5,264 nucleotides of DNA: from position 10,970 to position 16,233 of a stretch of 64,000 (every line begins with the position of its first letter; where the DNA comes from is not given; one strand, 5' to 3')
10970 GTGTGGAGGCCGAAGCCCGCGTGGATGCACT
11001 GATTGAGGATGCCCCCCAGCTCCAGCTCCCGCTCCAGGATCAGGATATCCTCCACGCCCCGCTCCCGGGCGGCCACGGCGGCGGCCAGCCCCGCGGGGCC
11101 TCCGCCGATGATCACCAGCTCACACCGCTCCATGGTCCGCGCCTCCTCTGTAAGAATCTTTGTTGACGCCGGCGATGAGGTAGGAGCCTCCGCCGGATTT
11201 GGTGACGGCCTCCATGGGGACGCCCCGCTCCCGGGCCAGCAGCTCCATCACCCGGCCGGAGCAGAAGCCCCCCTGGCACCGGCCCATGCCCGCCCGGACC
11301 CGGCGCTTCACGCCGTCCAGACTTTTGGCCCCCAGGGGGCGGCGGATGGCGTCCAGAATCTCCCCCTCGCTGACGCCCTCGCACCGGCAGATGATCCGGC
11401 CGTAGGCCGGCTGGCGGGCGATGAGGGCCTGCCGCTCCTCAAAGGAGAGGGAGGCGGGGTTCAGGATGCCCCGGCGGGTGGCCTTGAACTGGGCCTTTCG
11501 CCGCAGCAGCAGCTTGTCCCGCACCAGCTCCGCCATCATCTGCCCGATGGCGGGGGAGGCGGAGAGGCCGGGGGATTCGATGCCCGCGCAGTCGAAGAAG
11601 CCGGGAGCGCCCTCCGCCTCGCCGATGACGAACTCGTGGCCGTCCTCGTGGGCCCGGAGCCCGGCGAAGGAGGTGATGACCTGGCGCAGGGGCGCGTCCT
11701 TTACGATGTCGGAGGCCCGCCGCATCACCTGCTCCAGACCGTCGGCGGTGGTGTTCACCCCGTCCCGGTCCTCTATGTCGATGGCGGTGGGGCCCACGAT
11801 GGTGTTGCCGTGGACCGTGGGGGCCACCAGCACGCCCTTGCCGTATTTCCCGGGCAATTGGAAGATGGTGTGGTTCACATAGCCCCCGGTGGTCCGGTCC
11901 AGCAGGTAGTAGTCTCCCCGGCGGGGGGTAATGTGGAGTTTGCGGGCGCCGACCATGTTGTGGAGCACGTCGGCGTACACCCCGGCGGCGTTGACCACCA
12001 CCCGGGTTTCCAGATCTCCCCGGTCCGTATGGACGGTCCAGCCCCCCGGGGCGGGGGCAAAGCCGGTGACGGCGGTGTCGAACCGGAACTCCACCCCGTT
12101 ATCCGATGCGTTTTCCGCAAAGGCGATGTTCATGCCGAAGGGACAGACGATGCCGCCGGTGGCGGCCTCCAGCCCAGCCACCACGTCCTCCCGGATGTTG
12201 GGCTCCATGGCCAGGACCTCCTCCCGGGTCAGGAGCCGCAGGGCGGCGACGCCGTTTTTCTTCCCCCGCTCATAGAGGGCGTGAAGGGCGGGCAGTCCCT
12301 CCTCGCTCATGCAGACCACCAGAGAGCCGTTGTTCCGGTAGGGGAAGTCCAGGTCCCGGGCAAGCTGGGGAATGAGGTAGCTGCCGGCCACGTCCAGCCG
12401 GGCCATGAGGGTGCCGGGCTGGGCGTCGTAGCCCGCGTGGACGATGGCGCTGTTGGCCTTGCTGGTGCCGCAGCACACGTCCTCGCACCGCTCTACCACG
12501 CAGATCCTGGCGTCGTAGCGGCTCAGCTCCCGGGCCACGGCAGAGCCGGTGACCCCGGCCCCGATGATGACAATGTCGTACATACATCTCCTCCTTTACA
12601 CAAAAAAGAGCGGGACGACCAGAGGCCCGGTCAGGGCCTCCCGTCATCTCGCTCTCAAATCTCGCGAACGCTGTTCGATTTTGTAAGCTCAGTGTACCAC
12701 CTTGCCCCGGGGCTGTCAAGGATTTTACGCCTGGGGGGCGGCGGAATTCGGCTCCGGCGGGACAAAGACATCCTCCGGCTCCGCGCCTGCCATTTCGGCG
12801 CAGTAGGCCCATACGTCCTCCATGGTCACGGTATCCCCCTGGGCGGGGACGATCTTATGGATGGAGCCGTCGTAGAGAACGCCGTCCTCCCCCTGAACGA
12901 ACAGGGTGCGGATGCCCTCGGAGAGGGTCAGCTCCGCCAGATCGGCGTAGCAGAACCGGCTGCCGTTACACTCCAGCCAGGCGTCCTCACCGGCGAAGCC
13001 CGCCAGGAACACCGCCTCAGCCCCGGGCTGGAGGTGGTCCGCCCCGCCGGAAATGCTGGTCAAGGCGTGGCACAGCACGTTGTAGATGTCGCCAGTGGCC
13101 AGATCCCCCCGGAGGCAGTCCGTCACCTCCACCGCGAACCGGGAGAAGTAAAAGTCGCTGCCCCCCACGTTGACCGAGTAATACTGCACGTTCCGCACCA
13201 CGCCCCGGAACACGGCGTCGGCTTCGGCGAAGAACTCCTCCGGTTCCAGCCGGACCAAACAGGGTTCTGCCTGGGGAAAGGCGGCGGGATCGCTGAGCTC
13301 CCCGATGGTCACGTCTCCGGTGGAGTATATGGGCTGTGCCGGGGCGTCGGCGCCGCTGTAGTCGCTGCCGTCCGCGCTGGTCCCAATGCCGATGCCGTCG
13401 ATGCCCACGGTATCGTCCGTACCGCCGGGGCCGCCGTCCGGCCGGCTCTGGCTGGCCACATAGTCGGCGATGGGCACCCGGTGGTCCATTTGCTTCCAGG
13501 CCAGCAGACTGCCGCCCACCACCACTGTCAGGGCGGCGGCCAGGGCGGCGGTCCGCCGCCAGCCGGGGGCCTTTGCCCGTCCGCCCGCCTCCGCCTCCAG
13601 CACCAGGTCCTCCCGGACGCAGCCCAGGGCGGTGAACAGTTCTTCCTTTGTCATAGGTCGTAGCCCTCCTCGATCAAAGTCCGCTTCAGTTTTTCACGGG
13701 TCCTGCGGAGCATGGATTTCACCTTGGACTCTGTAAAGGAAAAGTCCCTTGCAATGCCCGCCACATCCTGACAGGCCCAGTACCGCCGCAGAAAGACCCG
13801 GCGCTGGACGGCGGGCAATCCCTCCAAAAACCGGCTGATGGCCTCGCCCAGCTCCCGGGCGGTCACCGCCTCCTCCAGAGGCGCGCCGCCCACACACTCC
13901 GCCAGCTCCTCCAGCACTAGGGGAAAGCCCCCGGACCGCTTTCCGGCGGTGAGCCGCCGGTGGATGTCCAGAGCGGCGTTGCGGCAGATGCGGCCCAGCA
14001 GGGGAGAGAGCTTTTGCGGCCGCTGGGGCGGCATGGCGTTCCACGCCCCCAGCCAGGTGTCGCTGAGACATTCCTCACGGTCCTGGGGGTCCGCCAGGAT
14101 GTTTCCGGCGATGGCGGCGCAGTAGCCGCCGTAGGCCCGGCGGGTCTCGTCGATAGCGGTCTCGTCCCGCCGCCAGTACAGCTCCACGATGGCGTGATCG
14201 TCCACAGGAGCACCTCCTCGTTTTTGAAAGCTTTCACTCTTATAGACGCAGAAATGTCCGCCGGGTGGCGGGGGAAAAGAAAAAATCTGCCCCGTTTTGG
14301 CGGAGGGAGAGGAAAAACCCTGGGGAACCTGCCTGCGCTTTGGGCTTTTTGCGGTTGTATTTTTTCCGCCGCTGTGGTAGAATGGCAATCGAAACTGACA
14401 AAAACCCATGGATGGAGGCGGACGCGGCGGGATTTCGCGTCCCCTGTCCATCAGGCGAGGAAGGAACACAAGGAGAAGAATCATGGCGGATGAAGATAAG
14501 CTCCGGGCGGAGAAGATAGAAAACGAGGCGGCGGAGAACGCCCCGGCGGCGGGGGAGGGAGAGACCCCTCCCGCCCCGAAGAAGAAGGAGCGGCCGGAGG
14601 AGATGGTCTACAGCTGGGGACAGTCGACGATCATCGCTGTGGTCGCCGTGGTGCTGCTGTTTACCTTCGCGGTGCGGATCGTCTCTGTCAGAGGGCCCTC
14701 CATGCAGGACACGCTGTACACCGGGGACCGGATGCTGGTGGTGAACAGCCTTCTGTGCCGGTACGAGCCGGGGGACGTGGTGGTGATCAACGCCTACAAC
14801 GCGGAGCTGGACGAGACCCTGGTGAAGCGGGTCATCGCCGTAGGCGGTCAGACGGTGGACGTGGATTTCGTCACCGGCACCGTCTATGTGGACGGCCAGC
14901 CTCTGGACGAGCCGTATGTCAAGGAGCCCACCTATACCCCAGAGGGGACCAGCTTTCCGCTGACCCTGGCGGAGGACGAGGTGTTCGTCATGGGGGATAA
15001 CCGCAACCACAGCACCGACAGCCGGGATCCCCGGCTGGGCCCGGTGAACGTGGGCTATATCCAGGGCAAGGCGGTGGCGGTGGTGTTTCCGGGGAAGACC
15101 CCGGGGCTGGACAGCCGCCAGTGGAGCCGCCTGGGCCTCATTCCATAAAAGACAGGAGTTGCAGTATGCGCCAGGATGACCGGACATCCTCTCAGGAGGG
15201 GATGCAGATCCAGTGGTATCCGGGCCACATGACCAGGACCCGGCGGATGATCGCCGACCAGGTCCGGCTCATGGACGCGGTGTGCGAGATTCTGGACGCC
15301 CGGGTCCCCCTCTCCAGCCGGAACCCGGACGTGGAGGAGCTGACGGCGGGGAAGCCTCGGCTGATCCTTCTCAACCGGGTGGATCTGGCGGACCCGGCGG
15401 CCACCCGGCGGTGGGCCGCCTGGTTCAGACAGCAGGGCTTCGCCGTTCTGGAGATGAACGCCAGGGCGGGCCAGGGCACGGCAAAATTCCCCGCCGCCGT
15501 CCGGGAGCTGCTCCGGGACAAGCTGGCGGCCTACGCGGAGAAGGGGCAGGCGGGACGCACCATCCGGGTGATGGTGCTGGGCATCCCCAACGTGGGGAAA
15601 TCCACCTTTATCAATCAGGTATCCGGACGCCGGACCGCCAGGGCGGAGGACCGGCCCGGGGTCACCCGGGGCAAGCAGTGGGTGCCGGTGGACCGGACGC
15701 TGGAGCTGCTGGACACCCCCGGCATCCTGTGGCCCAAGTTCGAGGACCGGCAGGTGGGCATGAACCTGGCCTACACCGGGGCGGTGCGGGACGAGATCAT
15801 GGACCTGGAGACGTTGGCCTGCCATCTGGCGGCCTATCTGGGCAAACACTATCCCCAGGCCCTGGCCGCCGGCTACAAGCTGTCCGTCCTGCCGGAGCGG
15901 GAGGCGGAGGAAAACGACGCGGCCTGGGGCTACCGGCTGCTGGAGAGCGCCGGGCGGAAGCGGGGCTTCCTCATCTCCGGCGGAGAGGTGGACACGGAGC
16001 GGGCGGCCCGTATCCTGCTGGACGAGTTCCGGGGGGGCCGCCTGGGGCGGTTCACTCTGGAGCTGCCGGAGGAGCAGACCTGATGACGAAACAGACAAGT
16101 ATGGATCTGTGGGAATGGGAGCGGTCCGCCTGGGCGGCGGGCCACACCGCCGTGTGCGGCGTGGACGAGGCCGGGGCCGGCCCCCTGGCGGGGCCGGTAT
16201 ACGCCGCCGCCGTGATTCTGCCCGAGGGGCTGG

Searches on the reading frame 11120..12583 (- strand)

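Call 75: search_protein_families(library=pfam, proteins=[window:11120-12583:-], max_evalue=0.00001)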
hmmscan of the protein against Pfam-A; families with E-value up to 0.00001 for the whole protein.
window:11120-12583:- (487 aa): 3 families
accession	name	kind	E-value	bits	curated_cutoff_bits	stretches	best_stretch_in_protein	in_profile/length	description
PF01266.30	DAO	-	9e-72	243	27.9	1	3-353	1-353/353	FAD dependent oxidoreductase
PF04324.20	Fer2_BFD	-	1.7e-15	57.5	26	1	397-451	1-50/50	BFD-like [2Fe-2S] binding domain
PF07992.20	Pyr_redox_2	-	1.4e-07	31.7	26.1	0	2-42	1-40/291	Pyridine nucleotide-disulphide oxidoreductase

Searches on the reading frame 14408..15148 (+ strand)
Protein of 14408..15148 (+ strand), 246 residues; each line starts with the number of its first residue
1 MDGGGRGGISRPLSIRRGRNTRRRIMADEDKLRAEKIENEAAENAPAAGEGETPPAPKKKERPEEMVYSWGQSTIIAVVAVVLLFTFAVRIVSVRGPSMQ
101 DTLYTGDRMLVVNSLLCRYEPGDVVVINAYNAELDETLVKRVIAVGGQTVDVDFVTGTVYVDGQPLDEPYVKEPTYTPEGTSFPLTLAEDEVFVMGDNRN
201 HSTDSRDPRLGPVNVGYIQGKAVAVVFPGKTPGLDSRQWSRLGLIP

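Call 75: search_protein_families(library=pfam, proteins=[window:14408-15148:+], max_evalue=0.00001)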
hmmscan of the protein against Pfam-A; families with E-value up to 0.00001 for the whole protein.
window:14408-15148:+ (246 aa): 1 family
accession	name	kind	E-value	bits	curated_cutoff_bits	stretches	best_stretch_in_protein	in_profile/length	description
PF10502.14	Peptidase_S26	-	6.4e-33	114.5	22.9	1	69-226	3-167/168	Signal peptidase, peptidase S26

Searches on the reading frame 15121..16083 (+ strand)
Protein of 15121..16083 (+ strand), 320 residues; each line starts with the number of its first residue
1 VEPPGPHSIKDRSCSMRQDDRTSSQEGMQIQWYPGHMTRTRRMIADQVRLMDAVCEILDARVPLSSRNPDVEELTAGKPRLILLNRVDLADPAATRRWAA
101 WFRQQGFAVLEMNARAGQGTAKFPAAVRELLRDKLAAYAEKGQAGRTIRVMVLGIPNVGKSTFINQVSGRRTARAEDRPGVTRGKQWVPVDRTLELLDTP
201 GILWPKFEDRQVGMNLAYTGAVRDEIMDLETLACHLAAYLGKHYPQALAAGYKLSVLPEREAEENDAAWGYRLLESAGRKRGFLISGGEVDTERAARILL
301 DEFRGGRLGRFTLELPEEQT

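Call 75: search_protein_families(library=pfam, proteins=[window:15121-16083:+], max_evalue=0.00001)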
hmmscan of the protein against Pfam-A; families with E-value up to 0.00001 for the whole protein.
window:15121-16083:+ (320 aa): 2 families
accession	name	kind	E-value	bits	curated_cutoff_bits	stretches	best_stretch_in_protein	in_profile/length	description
PF01926.29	MMR_HSR1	-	4.2e-16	59.5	21.9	1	149-219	1-71/113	50S ribosome-binding GTPase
PF02421.24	FeoB_N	-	1.3e-07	31.8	27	1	149-202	2-57/156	Ferrous iron transport protein B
